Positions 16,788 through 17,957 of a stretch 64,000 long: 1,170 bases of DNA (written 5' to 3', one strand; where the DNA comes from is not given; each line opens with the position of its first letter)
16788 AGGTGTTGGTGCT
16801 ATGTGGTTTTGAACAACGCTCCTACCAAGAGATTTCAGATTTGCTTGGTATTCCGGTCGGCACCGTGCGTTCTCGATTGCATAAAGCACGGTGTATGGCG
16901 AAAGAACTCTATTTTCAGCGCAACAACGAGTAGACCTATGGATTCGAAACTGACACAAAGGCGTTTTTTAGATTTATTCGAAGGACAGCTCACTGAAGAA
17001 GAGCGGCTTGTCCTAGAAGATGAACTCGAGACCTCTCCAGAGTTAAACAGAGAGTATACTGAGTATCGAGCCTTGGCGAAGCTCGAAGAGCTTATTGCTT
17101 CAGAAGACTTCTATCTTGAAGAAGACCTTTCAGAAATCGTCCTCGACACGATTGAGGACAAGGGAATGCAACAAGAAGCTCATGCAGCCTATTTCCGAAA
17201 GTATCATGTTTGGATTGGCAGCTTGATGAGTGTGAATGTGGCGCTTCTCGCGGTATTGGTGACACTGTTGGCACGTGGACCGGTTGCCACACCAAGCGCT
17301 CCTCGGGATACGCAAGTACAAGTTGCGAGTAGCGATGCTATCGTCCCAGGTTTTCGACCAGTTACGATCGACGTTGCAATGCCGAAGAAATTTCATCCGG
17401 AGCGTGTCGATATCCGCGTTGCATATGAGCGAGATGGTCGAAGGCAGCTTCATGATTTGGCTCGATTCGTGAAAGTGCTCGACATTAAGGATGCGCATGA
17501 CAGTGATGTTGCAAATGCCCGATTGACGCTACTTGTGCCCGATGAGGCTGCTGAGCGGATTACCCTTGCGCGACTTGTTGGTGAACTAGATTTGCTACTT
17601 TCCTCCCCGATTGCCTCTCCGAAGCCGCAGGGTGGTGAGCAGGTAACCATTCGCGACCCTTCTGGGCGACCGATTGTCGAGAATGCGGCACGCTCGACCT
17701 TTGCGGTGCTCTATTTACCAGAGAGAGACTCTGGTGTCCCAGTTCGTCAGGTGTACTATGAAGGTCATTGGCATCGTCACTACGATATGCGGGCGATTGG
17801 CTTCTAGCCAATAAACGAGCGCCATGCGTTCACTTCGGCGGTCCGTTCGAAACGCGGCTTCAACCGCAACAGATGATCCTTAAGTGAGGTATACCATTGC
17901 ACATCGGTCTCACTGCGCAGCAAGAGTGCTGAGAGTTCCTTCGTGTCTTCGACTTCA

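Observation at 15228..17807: ECF sigma/anti-sigma pair whose anti-sigma periplasmic domain is a CpaB C-terminal-domain paralogue, divergent from an orphan cpaB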

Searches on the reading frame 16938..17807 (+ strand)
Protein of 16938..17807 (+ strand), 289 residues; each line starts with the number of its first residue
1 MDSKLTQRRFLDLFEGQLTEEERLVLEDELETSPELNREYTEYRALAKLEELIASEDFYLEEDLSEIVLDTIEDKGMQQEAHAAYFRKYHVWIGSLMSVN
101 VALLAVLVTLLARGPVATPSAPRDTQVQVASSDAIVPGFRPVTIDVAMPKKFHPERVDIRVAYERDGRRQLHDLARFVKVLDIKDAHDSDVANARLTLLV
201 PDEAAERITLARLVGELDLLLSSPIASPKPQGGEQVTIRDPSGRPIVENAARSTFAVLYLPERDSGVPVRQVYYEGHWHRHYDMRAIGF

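Call 3: search_protein_families(library=pfam, proteins=[window:16938-17807:+], max_evalue=1)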
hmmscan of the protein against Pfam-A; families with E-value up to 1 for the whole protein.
window:16938-17807:+ (289 aa): 1 family
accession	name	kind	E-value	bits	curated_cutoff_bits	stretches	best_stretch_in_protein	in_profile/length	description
PF16976.10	RcpC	-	0.00019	21.8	28.8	1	137-221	9-113/114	Flp pilus assembly protein RcpC/CpaB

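Call 8: find_homologous_proteins(query=window:16938-17807:+, max_evalue=0.001)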
Query window:16938-17807:+ (289 aa): 1 proteins with E <= 0.001 among 4608 candidates.
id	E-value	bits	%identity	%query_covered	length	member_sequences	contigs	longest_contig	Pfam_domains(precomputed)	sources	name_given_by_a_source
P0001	1.4e-184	630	100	100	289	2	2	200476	-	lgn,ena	-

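Call 10: find_encoding_contigs(protein=P0001, flank=10000, max_places=6)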
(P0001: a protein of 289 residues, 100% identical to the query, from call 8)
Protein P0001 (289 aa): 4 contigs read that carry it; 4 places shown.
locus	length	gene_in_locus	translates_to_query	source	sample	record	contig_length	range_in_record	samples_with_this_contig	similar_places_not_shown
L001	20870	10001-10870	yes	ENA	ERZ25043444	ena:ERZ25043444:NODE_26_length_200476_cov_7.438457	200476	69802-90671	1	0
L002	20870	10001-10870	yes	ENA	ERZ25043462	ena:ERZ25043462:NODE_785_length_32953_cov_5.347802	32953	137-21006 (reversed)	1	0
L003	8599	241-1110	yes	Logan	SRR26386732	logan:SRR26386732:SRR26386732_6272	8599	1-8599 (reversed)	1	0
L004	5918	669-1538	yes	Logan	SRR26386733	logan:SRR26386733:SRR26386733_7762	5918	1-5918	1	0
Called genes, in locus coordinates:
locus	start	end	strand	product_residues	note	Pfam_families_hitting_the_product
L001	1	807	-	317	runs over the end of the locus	PF01557:FAA_hydrolase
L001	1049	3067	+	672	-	PF08447:PAS_3, PF00512:HisKA, PF02518:HATPase_c, PF00072:Response_reg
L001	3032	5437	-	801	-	-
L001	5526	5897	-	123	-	-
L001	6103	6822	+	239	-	PF00072:Response_reg, PF00486:Trans_reg_C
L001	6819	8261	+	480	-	PF02743:dCache_1 (weak), PF00672:HAMP, PF00512:HisKA, PF02518:HATPase_c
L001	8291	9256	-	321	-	PF08666:SAF (weak), PF16976:RcpC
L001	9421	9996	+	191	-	PF04542:Sigma70_r2, PF08281:Sigma70_r4_2, PF04545:Sigma70_r4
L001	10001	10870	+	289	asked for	-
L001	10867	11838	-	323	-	PF20706:GT4-conflict, PF00534:Glycos_transf_1, PF13692:Glyco_trans_1_4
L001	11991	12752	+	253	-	PF01569:PAP2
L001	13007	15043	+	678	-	PF00989:PAS, PF08448:PAS_4, PF13426:PAS_9, PF08447:PAS_3, PF00512:HisKA, PF02518:HATPase_c, PF00072:Response_reg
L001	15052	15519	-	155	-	PF01883:FeS_assembly_P, PF23451:Zn_ribbon_PaaD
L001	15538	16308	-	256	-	PF05138:PaaA_PaaC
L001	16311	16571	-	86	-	PF06243:PaaB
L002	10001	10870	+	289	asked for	-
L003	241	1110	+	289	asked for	-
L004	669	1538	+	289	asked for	-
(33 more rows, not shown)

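Call 18: search_protein_representatives(protein=window:16938-17807:+)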
Query: 289 residues. Proteins with E-value up to 0.001 (for the whole library): 43; up to 1e-10: 15; up to 1e-30: 1. The best 43 are listed.
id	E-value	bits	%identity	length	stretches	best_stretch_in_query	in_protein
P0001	4.6e-185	629.8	100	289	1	1-289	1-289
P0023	4.3e-30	121.6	34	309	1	8-289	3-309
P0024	3.1e-26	108.9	33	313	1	1-281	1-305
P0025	2.1e-25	106.2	31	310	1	2-280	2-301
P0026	2.7e-22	96.0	35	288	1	7-280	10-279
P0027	8.8e-21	91.0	31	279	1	39-288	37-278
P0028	5.6e-18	81.8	29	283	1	7-282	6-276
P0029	7.2e-18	81.5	32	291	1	9-285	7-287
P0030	1.6e-17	80.3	28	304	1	4-281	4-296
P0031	3.6e-17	79.2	27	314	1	9-281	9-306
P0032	1.7e-15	73.7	31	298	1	12-280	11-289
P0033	2.0e-15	73.5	33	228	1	131-285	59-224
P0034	2.0e-15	73.5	33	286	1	8-280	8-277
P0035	8.6e-13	64.8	29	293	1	10-280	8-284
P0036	3.9e-12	62.7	32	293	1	7-281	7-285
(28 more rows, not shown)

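Call 22: find_homologous_proteins(query=A1, max_evalue=0.001)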
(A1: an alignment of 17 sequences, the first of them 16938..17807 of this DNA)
Query A1 (17 sequences) (289 aa, profile of the alignment): 2 proteins with E <= 0.001 among 8000 candidates.
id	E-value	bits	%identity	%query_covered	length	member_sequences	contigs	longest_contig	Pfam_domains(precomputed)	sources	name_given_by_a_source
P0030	2.1e-91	325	26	97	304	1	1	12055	-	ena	-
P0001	3.4e-91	324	100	100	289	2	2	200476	-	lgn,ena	-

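Call 23: search_protein_families(library=pfam, alignment_id=A1, max_evalue=0.01)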
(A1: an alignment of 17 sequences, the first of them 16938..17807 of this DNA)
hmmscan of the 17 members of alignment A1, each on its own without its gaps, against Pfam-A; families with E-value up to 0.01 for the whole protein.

A. member 1, window:16938-17807:+ (289 aa): 1 family
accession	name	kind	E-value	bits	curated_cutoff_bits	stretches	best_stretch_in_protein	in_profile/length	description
PF16976.10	RcpC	-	0.00019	21.8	28.8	1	137-221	9-113/114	Flp pilus assembly protein RcpC/CpaB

B. families by the number of members that match (of 17 scanned): 3 families
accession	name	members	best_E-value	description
PF13490.11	zf-HC2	7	1.7e-07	Putative zinc-finger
PF16976.10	RcpC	6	1.9e-08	Flp pilus assembly protein RcpC/CpaB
PF04254.18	DUF432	1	0.0077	Protein of unknown function (DUF432)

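Call 24: find_encoding_contigs(protein=P0030, flank=8000, max_places=3)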
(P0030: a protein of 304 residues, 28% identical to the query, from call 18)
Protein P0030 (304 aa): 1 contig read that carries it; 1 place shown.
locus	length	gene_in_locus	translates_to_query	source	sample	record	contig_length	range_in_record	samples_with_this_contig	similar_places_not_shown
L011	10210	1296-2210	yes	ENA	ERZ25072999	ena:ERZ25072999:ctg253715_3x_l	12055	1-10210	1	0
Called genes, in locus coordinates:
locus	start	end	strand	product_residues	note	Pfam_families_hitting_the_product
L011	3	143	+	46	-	?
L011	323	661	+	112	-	-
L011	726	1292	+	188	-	PF04542:Sigma70_r2, PF08281:Sigma70_r4_2, PF04545:Sigma70_r4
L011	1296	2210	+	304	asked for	-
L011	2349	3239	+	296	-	PF16976:RcpC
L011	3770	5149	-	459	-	PF01336:tRNA_anti-codon, PF00152:tRNA-synt_2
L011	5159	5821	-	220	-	-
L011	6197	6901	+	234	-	PF02397:Bac_transf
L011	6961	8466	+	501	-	PF07690:MFS_1, PF13347:MFS_2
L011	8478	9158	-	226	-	PF03783:CsgG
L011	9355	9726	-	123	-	PF14489:QueF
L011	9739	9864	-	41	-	PF13453:Zn_ribbon_TFIIB (weak)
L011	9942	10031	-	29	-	-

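Call 25: find_encoding_contigs(protein=P0023, flank=8000, max_places=3)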
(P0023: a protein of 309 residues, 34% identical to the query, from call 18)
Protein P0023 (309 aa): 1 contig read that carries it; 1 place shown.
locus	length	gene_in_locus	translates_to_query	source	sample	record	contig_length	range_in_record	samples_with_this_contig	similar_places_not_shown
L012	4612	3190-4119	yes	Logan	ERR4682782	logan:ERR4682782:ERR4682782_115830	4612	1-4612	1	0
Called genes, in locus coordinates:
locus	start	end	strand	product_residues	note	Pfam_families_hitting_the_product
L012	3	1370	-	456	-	?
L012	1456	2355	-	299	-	PF08666:SAF (weak), PF16976:RcpC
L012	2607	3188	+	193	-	PF04542:Sigma70_r2, PF08281:Sigma70_r4_2, PF04545:Sigma70_r4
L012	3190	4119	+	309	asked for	-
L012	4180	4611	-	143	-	?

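Call 26: find_encoding_contigs(protein=P0024, flank=8000, max_places=2)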
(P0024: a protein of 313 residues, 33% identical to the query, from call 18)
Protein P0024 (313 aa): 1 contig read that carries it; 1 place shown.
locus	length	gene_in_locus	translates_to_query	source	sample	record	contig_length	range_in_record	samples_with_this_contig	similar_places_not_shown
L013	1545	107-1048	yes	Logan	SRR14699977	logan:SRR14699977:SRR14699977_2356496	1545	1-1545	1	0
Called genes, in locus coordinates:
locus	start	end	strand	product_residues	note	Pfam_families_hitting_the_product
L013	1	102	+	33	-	?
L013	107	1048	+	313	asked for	PF13490:zf-HC2 (weak), PF16976:RcpC (weak)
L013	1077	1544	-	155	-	?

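Call 27: find_encoding_contigs(protein=P0025, flank=8000, max_places=2)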
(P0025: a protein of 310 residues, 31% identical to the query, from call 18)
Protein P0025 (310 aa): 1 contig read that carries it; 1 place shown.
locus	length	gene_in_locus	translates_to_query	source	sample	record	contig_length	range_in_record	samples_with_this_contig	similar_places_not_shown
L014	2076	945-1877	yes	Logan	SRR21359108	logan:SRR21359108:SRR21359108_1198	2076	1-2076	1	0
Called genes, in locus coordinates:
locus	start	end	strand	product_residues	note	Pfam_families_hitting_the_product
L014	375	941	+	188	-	PF04542:Sigma70_r2, PF08281:Sigma70_r4_2, PF04545:Sigma70_r4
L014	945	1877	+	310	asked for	PF13490:zf-HC2 (faint), PF16976:RcpC (weak)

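Call 28: find_encoding_contigs(protein=P0036, flank=8000, max_places=2)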
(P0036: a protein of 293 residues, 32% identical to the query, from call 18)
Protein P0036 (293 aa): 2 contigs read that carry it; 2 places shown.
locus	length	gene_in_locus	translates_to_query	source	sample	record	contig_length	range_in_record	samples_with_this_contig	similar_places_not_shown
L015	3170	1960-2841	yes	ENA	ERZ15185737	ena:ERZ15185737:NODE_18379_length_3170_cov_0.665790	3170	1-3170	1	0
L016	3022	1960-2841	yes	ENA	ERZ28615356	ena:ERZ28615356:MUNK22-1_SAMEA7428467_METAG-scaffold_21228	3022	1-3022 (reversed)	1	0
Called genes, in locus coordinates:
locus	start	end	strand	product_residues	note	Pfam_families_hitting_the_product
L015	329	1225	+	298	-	PF08666:SAF, PF16976:RcpC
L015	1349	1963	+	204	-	-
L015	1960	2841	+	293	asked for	PF13490:zf-HC2 (faint)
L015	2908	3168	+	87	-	?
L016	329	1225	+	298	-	PF08666:SAF, PF16976:RcpC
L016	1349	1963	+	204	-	-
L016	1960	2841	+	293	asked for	PF13490:zf-HC2 (faint)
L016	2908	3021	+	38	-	?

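Call 34: search_solved_structures(query=A1, max_evalue=1, show_alignments=2)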
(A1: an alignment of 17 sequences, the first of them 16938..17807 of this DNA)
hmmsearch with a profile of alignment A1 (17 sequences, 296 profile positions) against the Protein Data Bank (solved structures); distinct sequences matched with E-value up to 1: 6.
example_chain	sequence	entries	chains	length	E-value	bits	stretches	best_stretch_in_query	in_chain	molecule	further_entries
5wuq_C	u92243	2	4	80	0.0017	21.1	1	14-77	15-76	Anti-sigma-W factor RsiW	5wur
3hug_B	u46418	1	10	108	0.051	16.3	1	12-60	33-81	PROBABLE CONSERVED MEMBRANE PROTEIN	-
6in7_A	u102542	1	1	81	0.11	15.2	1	1-77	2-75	Sigma factor AlgU negative regulatory protein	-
5frf_A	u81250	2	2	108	0.15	14.7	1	8-73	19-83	ANTI-SIGMA FACTOR RSRA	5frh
8z6g_A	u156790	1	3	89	0.15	14.7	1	1-77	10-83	Anti sigma-E RseA, N-terminal domain protein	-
8rlz_A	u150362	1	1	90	0.19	14.4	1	2-42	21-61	Antisigma factor DdvA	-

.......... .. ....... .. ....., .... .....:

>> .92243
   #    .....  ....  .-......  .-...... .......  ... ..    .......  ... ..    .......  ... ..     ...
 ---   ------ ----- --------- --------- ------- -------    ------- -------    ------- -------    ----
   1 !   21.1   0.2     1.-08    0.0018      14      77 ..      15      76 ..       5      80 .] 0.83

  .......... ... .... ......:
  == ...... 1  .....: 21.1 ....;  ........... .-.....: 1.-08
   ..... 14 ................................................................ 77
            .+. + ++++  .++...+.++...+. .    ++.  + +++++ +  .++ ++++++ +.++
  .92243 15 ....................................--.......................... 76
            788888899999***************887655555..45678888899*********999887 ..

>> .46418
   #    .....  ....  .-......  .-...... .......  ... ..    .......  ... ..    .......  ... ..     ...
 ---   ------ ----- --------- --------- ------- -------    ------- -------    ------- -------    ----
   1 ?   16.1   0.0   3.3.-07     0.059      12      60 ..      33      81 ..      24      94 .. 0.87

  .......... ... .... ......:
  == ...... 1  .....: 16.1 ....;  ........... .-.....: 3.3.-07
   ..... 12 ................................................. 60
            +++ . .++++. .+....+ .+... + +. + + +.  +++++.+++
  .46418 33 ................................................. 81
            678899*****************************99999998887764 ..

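Call 46: predict_structure(alignment_id=A1)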
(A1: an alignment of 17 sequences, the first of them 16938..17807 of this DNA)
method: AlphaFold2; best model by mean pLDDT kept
length: 289 residues; sequences in the alignment: 17
mean_pLDDT: 79.1   pTM: 0.49
mean pLDDT of the five models: 79.1, 76.8, 76.7, 76.3, 75.8
residues with pLDDT >= 90: 94; 70-90: 123; 50-70: 45; < 50: 27
segments of 3 or more residues with pLDDT < 50: 57-62, 80-82, 119-132
pLDDT, mean of each block of 10 residues (from residue 1): 76 93 94 93 91 65 60 55 53 80 88 56 39 69 91 89 89 91 89 93 93 91 67 78 87 83 83 82 76
secondary structure, 60 per line:
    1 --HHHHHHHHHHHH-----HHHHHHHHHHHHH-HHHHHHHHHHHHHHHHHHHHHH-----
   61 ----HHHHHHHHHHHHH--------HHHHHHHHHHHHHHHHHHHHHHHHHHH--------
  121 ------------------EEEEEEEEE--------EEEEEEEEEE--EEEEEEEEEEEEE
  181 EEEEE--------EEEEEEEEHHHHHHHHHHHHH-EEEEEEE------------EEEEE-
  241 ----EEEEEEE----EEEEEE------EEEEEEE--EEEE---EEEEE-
elements in order: H3-14 H20-32 H34-55 H65-77 H86-112 E139-147 E156-165 E168-185 E194-201 H202-214 E216-222 E235-239 E245-251 E256-261 E268-274 E277-280 E284-288

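Call 52: fold_search(model_id=the predicted structure, library=pdb)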
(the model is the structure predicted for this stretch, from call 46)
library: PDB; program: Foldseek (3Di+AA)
matches with E <= 10: 944; with E <= 0.001: 1
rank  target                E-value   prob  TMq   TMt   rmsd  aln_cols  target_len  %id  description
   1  9gzr_A                1.9e-04  1.00  0.25  0.37   5.3        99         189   26  Tad pilus alignment complex protein RcpC (released 2025-05-21)
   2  9gzr_B                1.2e-03  1.00  0.24  0.32   4.6       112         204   22  Tad pilus alignment complex protein RcpC (released 2025-05-21)
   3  8a22_Ap               2.7e-02  0.09  0.06  0.08  22.4       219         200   12  Structure of the mitochondrial ribosome from Polytomella magna (released 2022-11-16)
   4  2iuk_A                4.8e-02  0.44  0.17  0.07  13.3       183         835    5  Crystal structure of Soybean Lipoxygenase-D (released 2006-10-11)
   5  6rp8_c                6.7e-02  0.35  0.13  0.28   8.2       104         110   12  Crystal Structure of Ipilimumab Fab complexed with CTLA-4 at 2.6A resolution (released 2020-07-08)
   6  1rov                  8.9e-02  0.35  0.17  0.07  13.7       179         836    7  Lipoxygenase-3 Treated with Cumene Hydroperoxide (released 2004-03-16)
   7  6l7x                  8.9e-02  0.12  0.13  0.17  17.5       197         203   12  Crystal structure of Cet1 from Trypanosoma cruzi in complex with #951 ligand (released 2020-06-03)
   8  1i8l_C                1.1e-01  0.35  0.13  0.28   8.5       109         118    8  HUMAN B7-1/CTLA-4 CO-STIMULATORY COMPLEX (released 2001-04-04)
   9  7jwj_D                1.2e-01  0.15  0.14  0.19  19.9       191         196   13  Crystal Structure of B17-C1 TCR-H2Db (released 2021-07-07)
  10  6m3q_E                1.2e-01  0.08  0.11  0.07  19.4       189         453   10  Crystal structure of AnkB/beta4-spectrin complex (released 2020-05-13)
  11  4xnz_H                1.6e-01  0.09  0.12  0.14  20.4       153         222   13  Crystal structure of broadly and potently neutralizing antibody VRC06B in complex with HIV-1 clade A/E strain 93TH057  (released 2015-04-29)
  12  7p30_4                1.6e-01  0.04  0.07  0.04  22.0       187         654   10  3.0 A resolution structure of a DNA-loaded MCM double hexamer (released 2022-02-02)
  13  1dqt_A                1.7e-01  0.28  0.15  0.30   9.9       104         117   13  THE CRYSTAL STRUCTURE OF MURINE CTLA4 (CD152) (released 2000-10-27)
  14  4dcd                  1.7e-01  0.06  0.10  0.13  17.3       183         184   14  1.6A resolution structure of PolioVirus 3C Protease Containing a covalently bound dipeptidyl inhibitor (released 2012-09-05)
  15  6rpj_E                1.8e-01  0.33  0.14  0.28   7.9       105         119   11  A Non-blocking anti-CTLA-4 Nanobody complexed with CTLA-4 (released 2020-07-08)
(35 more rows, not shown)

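Call 67: search_protein_families(library=pfam, proteins=[L012:3-1370:-, L011:323-661:+], max_evalue=0.01)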
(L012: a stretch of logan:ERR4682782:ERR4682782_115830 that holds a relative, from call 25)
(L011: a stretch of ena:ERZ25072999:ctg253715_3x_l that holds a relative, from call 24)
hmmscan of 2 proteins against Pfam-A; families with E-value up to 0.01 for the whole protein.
L012:3-1370:- (456 aa): 0 families

L011:323-661:+ (112 aa): 0 families

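Call 70: search_protein_families(library=ncbifam, proteins=[window:16938-17807:+], max_evalue=0.01)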
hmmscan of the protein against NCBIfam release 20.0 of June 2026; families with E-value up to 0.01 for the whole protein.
window:16938-17807:+ (289 aa): 3 families
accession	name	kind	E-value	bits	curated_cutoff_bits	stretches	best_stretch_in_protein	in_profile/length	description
TIGR03177.1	pilus_cpaB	equivalog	2e-06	27.3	71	1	156-237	137-228/262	Flp pilus assembly protein CpaB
NF052375.1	antisigma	equivalog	4.8e-05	23.4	100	1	16-133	8-125/217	anti-sigma factor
NF010501.0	PRK13920.1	subfamily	0.0035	17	225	1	16-75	14-72/213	putative anti-sigmaE protein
